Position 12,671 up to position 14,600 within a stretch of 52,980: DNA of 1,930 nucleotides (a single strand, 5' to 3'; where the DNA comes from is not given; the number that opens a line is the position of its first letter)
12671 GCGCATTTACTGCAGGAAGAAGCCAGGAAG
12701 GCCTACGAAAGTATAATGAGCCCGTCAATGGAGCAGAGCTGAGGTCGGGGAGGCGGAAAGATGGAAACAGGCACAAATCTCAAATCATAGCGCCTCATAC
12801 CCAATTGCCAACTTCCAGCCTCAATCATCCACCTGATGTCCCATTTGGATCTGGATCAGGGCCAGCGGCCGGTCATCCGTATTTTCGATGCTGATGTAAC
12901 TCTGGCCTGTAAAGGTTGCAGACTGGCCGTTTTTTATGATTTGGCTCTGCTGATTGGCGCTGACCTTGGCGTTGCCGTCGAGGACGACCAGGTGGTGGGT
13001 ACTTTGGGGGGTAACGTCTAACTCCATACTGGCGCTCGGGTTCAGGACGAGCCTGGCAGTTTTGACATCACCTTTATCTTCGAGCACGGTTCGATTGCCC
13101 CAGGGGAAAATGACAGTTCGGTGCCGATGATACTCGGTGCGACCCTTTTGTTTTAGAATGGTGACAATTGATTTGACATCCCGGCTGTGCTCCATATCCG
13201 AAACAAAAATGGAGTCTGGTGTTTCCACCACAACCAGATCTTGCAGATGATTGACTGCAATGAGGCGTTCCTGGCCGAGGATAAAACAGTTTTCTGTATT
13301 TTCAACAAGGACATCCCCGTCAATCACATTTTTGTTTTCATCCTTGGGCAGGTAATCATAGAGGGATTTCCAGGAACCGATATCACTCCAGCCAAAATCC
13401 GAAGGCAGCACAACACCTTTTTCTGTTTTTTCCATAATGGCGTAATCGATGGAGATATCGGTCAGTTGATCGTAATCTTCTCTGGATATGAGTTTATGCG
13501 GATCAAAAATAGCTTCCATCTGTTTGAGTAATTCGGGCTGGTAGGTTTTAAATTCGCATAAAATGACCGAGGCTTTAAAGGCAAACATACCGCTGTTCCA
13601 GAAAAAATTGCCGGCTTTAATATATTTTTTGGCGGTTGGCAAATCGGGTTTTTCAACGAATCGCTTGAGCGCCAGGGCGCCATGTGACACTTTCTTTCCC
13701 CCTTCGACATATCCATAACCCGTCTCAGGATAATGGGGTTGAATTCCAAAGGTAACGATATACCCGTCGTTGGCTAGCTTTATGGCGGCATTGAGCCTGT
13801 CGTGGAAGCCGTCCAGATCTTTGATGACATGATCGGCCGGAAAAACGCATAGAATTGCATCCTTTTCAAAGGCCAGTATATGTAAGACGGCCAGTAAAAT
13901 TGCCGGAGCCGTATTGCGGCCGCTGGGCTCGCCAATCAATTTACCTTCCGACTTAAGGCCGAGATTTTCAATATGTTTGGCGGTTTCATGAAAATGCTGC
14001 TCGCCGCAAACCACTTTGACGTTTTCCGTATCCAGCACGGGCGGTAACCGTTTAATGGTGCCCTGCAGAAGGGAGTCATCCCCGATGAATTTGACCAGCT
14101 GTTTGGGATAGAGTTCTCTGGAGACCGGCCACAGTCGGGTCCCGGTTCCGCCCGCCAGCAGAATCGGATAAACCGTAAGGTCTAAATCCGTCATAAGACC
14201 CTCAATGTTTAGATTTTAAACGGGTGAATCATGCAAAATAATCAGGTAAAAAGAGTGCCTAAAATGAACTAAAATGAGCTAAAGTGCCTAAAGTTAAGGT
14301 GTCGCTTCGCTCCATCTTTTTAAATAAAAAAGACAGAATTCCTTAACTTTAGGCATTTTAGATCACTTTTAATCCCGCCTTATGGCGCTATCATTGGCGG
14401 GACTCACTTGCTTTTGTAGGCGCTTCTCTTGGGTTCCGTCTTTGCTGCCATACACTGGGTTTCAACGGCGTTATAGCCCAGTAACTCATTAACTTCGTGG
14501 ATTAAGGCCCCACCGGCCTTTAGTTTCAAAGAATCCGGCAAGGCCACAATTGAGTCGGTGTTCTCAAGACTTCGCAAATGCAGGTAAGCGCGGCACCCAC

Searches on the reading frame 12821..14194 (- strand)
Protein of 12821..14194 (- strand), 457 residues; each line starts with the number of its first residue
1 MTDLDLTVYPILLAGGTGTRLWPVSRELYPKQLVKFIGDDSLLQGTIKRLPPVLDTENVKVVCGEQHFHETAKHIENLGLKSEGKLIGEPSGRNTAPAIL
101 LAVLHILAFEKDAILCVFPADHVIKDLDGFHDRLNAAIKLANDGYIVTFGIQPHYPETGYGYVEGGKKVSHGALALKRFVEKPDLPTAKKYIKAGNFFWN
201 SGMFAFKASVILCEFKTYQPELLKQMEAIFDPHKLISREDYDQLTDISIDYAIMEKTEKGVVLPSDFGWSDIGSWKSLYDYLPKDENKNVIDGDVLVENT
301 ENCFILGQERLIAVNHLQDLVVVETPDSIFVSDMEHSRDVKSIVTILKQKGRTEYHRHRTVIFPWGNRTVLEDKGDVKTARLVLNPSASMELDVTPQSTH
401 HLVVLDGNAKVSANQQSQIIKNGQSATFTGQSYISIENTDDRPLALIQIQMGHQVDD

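Call 15: find_encoding_contigs(protein=window:12821-14194:-, flank=10000, max_places=6)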
Protein window:12821-14194:- (457 aa): 2 contigs read that carry it; 2 places shown.
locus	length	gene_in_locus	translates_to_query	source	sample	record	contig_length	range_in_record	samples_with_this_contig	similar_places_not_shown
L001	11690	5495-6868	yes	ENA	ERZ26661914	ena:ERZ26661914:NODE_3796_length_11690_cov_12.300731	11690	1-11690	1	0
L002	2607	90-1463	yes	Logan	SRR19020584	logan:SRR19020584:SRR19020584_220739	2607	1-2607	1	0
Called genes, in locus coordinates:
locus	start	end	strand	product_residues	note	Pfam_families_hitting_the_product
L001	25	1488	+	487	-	PF00478:IMPDH, PF03060:NMO (faint), PF00571:CBS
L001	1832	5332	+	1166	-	PF02811:PHP, PF07733:DNA_pol3_alpha, PF17657:DNA_pol3_finger, PF14579:HHH_6, PF01336:tRNA_anti-codon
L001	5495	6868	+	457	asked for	PF00483:NTP_transferase, PF22640:ManC_GMP_beta-helix, PF01050:MannoseP_isomer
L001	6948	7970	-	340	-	PF12706:Lactamase_B_2 (faint)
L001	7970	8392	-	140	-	-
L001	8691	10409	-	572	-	PF01368:DHH, PF02272:DHHA1, PF17768:RecJ_OB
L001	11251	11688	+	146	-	?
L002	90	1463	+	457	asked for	PF00483:NTP_transferase, PF22640:ManC_GMP_beta-helix, PF01050:MannoseP_isomer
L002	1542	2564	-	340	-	PF12706:Lactamase_B_2 (faint)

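Call 16: search_protein_families(library=pfam, proteins=[window:12821-14194:-])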
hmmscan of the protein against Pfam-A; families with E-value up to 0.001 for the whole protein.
window:12821-14194:- (457 aa): 4 families
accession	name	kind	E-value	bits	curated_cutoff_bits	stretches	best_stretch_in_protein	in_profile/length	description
PF00483.29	NTP_transferase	-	3.5e-51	174.6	21.2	1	10-286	2-243/245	Nucleotidyl transferase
PF01050.24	MannoseP_isomer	-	2e-14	54.2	23.6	1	351-456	2-107/116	Mannose-6-phosphate isomerase C-terminal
PF22640.1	ManC_GMP_beta-helix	-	2.9e-11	43.6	27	1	299-345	7-53/55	MannoseP isomerase/GMP-like beta-helix domain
PF12804.13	NTP_transf_3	-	9.3e-05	23.1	27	1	11-124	2-98/160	MobA-like NTP transferase domain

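Call 68: find_related_loci(query=window:12821-14194:-, collection=metagenome_contigs, flank=1500)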
Query window:12821-14194:- (457 aa) in metagenome_contigs; peptide patterns used: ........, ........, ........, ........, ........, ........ (x = any residue, [..] = any of these).
600 stretches matched a pattern (row limit reached: there are more); 580 encode a relative of the query (tblastn E <= 1e-3); the best 80 are kept; 80 distinct loci.
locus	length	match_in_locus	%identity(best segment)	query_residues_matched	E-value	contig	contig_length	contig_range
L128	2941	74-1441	88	1-456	0e+0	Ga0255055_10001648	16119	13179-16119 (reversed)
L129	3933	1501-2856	83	1-452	0e+0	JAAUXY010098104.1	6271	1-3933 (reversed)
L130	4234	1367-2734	68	1-456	0e+0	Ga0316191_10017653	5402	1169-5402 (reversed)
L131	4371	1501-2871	68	1-457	0e+0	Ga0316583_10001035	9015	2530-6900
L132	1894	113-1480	70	1-456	0e+0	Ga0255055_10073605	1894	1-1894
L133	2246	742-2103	65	1-454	0e+0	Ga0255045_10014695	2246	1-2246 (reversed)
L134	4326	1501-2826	67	8-449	0e+0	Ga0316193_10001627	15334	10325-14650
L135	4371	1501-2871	66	1-457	0e+0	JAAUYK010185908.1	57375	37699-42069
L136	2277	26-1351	63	1-444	0e+0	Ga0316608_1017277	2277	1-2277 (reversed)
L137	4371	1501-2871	99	1-457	0e+0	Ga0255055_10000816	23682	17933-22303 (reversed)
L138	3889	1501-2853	59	1-451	0e+0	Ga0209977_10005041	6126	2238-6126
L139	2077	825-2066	65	1-414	0e+0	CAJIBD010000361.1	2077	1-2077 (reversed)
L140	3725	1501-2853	59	1-451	0e+0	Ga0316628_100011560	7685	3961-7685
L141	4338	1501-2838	61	6-451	0e+0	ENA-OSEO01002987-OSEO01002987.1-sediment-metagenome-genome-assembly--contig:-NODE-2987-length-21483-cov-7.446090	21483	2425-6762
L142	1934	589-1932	59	5-436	0e+0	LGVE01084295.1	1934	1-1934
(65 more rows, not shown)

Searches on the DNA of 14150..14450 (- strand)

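Call 48: search_rna_families(source=window, start=14150, end=14450, threshold=evalue, max_evalue=5)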
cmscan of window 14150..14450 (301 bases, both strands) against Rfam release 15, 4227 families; matches with E-value up to 5: 10.
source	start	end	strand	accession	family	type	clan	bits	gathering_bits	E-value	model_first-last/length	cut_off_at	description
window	14259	14384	+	RF04150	MIR2655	Gene; miRNA;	-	29.1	122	0.0097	1-267/267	no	MIR2655 microRNA precursor family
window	14268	14373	-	RF04128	MIR8562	Gene; miRNA;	-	22.2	211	0.041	1-242/242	no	MIR8562 microRNA precursor family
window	14253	14330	-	RF02425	SpF01_sRNA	Gene; sRNA;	-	22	55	0.83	1-80/80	no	Streptococcus sRNA SpF01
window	14275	14365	+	RF04128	MIR8562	Gene; miRNA;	-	21.3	211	0.066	1-242/242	no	MIR8562 microRNA precursor family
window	14273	14366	+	RF04157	MIR9486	Gene; miRNA;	-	19.6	100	0.14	1-119/119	no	MIR9486 microRNA precursor family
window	14281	14353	+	RF04339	Plastid-psbJ-3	Cis-reg;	CL00152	16.9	61.7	1.6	49-125/125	no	Plastid-psbJ-3 3UTR RNA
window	14276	14364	+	RF03940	MIR9563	Gene; miRNA;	-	16.3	90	1.9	1-127/127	no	MIR9563 microRNA precursor family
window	14376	14441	+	RF01678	P37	Gene; sRNA;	-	14.7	50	2.3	1-62/62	no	Pseudomonas sRNA P37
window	14367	14450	+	RF01735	epsC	Cis-reg;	-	14.6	42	3.2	1-78/117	3'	epsC RNA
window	14281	14406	+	RF01261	snR82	Gene; snRNA; snoRNA; HACA-box;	CL00040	12.7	60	1.1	1-270/270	no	Small nucleolar RNA snR82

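Call 66: build_rna_model(alignment_id=A2, structure=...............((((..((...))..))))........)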
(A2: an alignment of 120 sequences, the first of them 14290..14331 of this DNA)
Model R1 built from alignment A2 (120 sequences, 42 columns); structure: as given.
model positions 42; base pairs 6; branch points 0; effective number of sequences 120; information 1.007 bits per position. Calibrated on 0.2 Mb of random sequence (short: E-values are rough).
structure used (alignment columns):
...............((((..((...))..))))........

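Call 67: search_with_rna_model(model_id=R1, source=window, filters=off, max_evalue=10, show_alignments=0)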
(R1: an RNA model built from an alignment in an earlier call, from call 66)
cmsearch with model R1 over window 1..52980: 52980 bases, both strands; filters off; matches with E-value up to 10: 9.
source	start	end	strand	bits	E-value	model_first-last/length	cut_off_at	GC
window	25347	25388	-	55.1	2.2e-10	1-42/42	no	0.38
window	14290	14331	-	54.6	2.9e-10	1-42/42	no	0.31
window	28930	28971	+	39.8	1.2e-06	1-42/42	no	0.38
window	14317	14350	+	24.4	0.0076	1-42/42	no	0.18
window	6950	7000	+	13.6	3.3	1-42/42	no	0.27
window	6926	6968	-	13.4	3.7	1-42/42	no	0.23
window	25371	25403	+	12.8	5.3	1-42/42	no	0.24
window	34216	34235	-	12.1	7.8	1-42/42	no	0.15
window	52852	52884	-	11.8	9.2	1-42/42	no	0.18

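Call 69: search_with_rna_model(model_id=R1, sources=[L128, L129, L130, L131, L132, L133, L134, L135, L136, L137, L138, L139, L140, L141, L142, L143, L144, L145, L146, L147, L148, L149, L150, L151, L152, L153, L154, L155, L156, L157, L158, L159, L160, L161, L162, L163, L164, L165, L166, L167, L168, L169, L170, L117, L118, L119, L120, L121, L122, L123, L124, L125, L126, L127], max_evalue=1)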
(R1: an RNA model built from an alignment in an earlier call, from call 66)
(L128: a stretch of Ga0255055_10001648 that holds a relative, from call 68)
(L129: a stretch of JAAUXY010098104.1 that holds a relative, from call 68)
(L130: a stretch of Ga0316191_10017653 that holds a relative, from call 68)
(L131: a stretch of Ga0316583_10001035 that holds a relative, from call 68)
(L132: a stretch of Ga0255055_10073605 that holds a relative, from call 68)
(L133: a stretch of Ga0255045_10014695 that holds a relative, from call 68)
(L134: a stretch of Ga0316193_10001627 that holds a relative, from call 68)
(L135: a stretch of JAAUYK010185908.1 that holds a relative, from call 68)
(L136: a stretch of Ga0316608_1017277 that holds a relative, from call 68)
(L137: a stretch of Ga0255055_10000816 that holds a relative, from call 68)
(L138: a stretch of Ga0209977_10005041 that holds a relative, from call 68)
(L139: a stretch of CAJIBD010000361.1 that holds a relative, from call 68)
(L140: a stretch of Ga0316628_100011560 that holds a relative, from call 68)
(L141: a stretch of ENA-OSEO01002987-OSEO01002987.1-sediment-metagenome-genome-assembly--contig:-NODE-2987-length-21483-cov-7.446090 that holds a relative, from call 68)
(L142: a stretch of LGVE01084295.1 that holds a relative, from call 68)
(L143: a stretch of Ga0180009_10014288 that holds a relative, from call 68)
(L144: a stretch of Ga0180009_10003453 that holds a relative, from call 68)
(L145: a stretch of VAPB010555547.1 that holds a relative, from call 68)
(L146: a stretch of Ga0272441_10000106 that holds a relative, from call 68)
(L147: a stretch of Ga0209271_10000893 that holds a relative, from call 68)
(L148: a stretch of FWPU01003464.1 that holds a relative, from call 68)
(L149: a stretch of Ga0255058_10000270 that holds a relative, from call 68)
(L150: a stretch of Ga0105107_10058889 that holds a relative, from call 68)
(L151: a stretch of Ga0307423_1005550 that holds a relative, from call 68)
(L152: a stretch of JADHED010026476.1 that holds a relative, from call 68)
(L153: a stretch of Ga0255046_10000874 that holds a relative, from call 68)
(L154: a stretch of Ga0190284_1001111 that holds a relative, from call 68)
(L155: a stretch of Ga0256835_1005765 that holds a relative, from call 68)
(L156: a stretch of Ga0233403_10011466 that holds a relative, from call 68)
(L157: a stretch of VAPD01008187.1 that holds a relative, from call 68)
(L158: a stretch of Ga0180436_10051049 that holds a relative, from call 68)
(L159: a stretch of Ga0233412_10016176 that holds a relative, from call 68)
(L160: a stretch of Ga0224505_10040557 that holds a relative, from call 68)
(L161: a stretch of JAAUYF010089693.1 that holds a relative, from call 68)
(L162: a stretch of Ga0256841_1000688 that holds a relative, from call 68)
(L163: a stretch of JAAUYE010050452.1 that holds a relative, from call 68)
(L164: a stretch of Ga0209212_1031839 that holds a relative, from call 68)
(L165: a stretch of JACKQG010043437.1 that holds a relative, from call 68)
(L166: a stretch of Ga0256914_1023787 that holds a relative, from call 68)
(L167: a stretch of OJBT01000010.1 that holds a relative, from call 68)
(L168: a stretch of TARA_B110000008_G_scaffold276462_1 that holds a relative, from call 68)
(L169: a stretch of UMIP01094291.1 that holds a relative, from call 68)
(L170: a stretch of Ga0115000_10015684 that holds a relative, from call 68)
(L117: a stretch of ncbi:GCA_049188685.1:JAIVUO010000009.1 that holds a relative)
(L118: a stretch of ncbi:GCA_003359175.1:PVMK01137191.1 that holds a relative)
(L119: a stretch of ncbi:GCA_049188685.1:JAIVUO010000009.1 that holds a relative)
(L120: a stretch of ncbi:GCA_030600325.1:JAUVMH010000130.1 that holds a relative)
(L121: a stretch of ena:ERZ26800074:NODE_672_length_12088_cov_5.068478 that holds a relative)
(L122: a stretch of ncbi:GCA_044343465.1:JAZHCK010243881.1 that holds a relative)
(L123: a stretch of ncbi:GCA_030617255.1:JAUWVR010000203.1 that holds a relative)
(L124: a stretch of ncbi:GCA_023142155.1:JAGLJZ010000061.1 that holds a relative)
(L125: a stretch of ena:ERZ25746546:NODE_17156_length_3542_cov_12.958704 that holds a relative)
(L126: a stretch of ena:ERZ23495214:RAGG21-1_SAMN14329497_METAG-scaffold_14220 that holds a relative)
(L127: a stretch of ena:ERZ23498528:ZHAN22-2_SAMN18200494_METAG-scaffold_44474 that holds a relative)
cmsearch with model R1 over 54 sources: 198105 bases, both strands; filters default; matches with E-value up to 1: 20.
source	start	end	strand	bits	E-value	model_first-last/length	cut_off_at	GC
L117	2867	2908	+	55.1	8.3e-10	1-42/42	no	0.38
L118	6324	6365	+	55.1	8.3e-10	1-42/42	no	0.38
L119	6132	6173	+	55.1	8.3e-10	1-42/42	no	0.38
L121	4711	4752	+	55.1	8.3e-10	1-42/42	no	0.38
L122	3906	3947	+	55.1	8.3e-10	1-42/42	no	0.38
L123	3297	3338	+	55.1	8.3e-10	1-42/42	no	0.38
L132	5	46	+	50.7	1e-08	1-42/42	no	0.29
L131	1345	1386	-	50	1.5e-08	1-42/42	no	0.33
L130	1217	1258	-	48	4.5e-08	1-42/42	no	0.31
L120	1914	1955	-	44.8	2.8e-07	1-42/42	no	0.33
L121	1177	1218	-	44.8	2.8e-07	1-42/42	no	0.33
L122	372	413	-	44.8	2.8e-07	1-42/42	no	0.33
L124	1138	1179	-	44.8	2.8e-07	1-42/42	no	0.33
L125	113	154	-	44.8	2.8e-07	1-42/42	no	0.33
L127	1899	1940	-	44.8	2.8e-07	1-42/42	no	0.33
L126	2333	2374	-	41.9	1.5e-06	1-42/42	no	0.26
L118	2659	2700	-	39.8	4.6e-06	1-42/42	no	0.38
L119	2640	2681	-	39.8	4.6e-06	1-42/42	no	0.38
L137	1377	1418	-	38.9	7.8e-06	1-42/42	no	0.38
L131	1374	1407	+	19.9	0.37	1-42/42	no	0.15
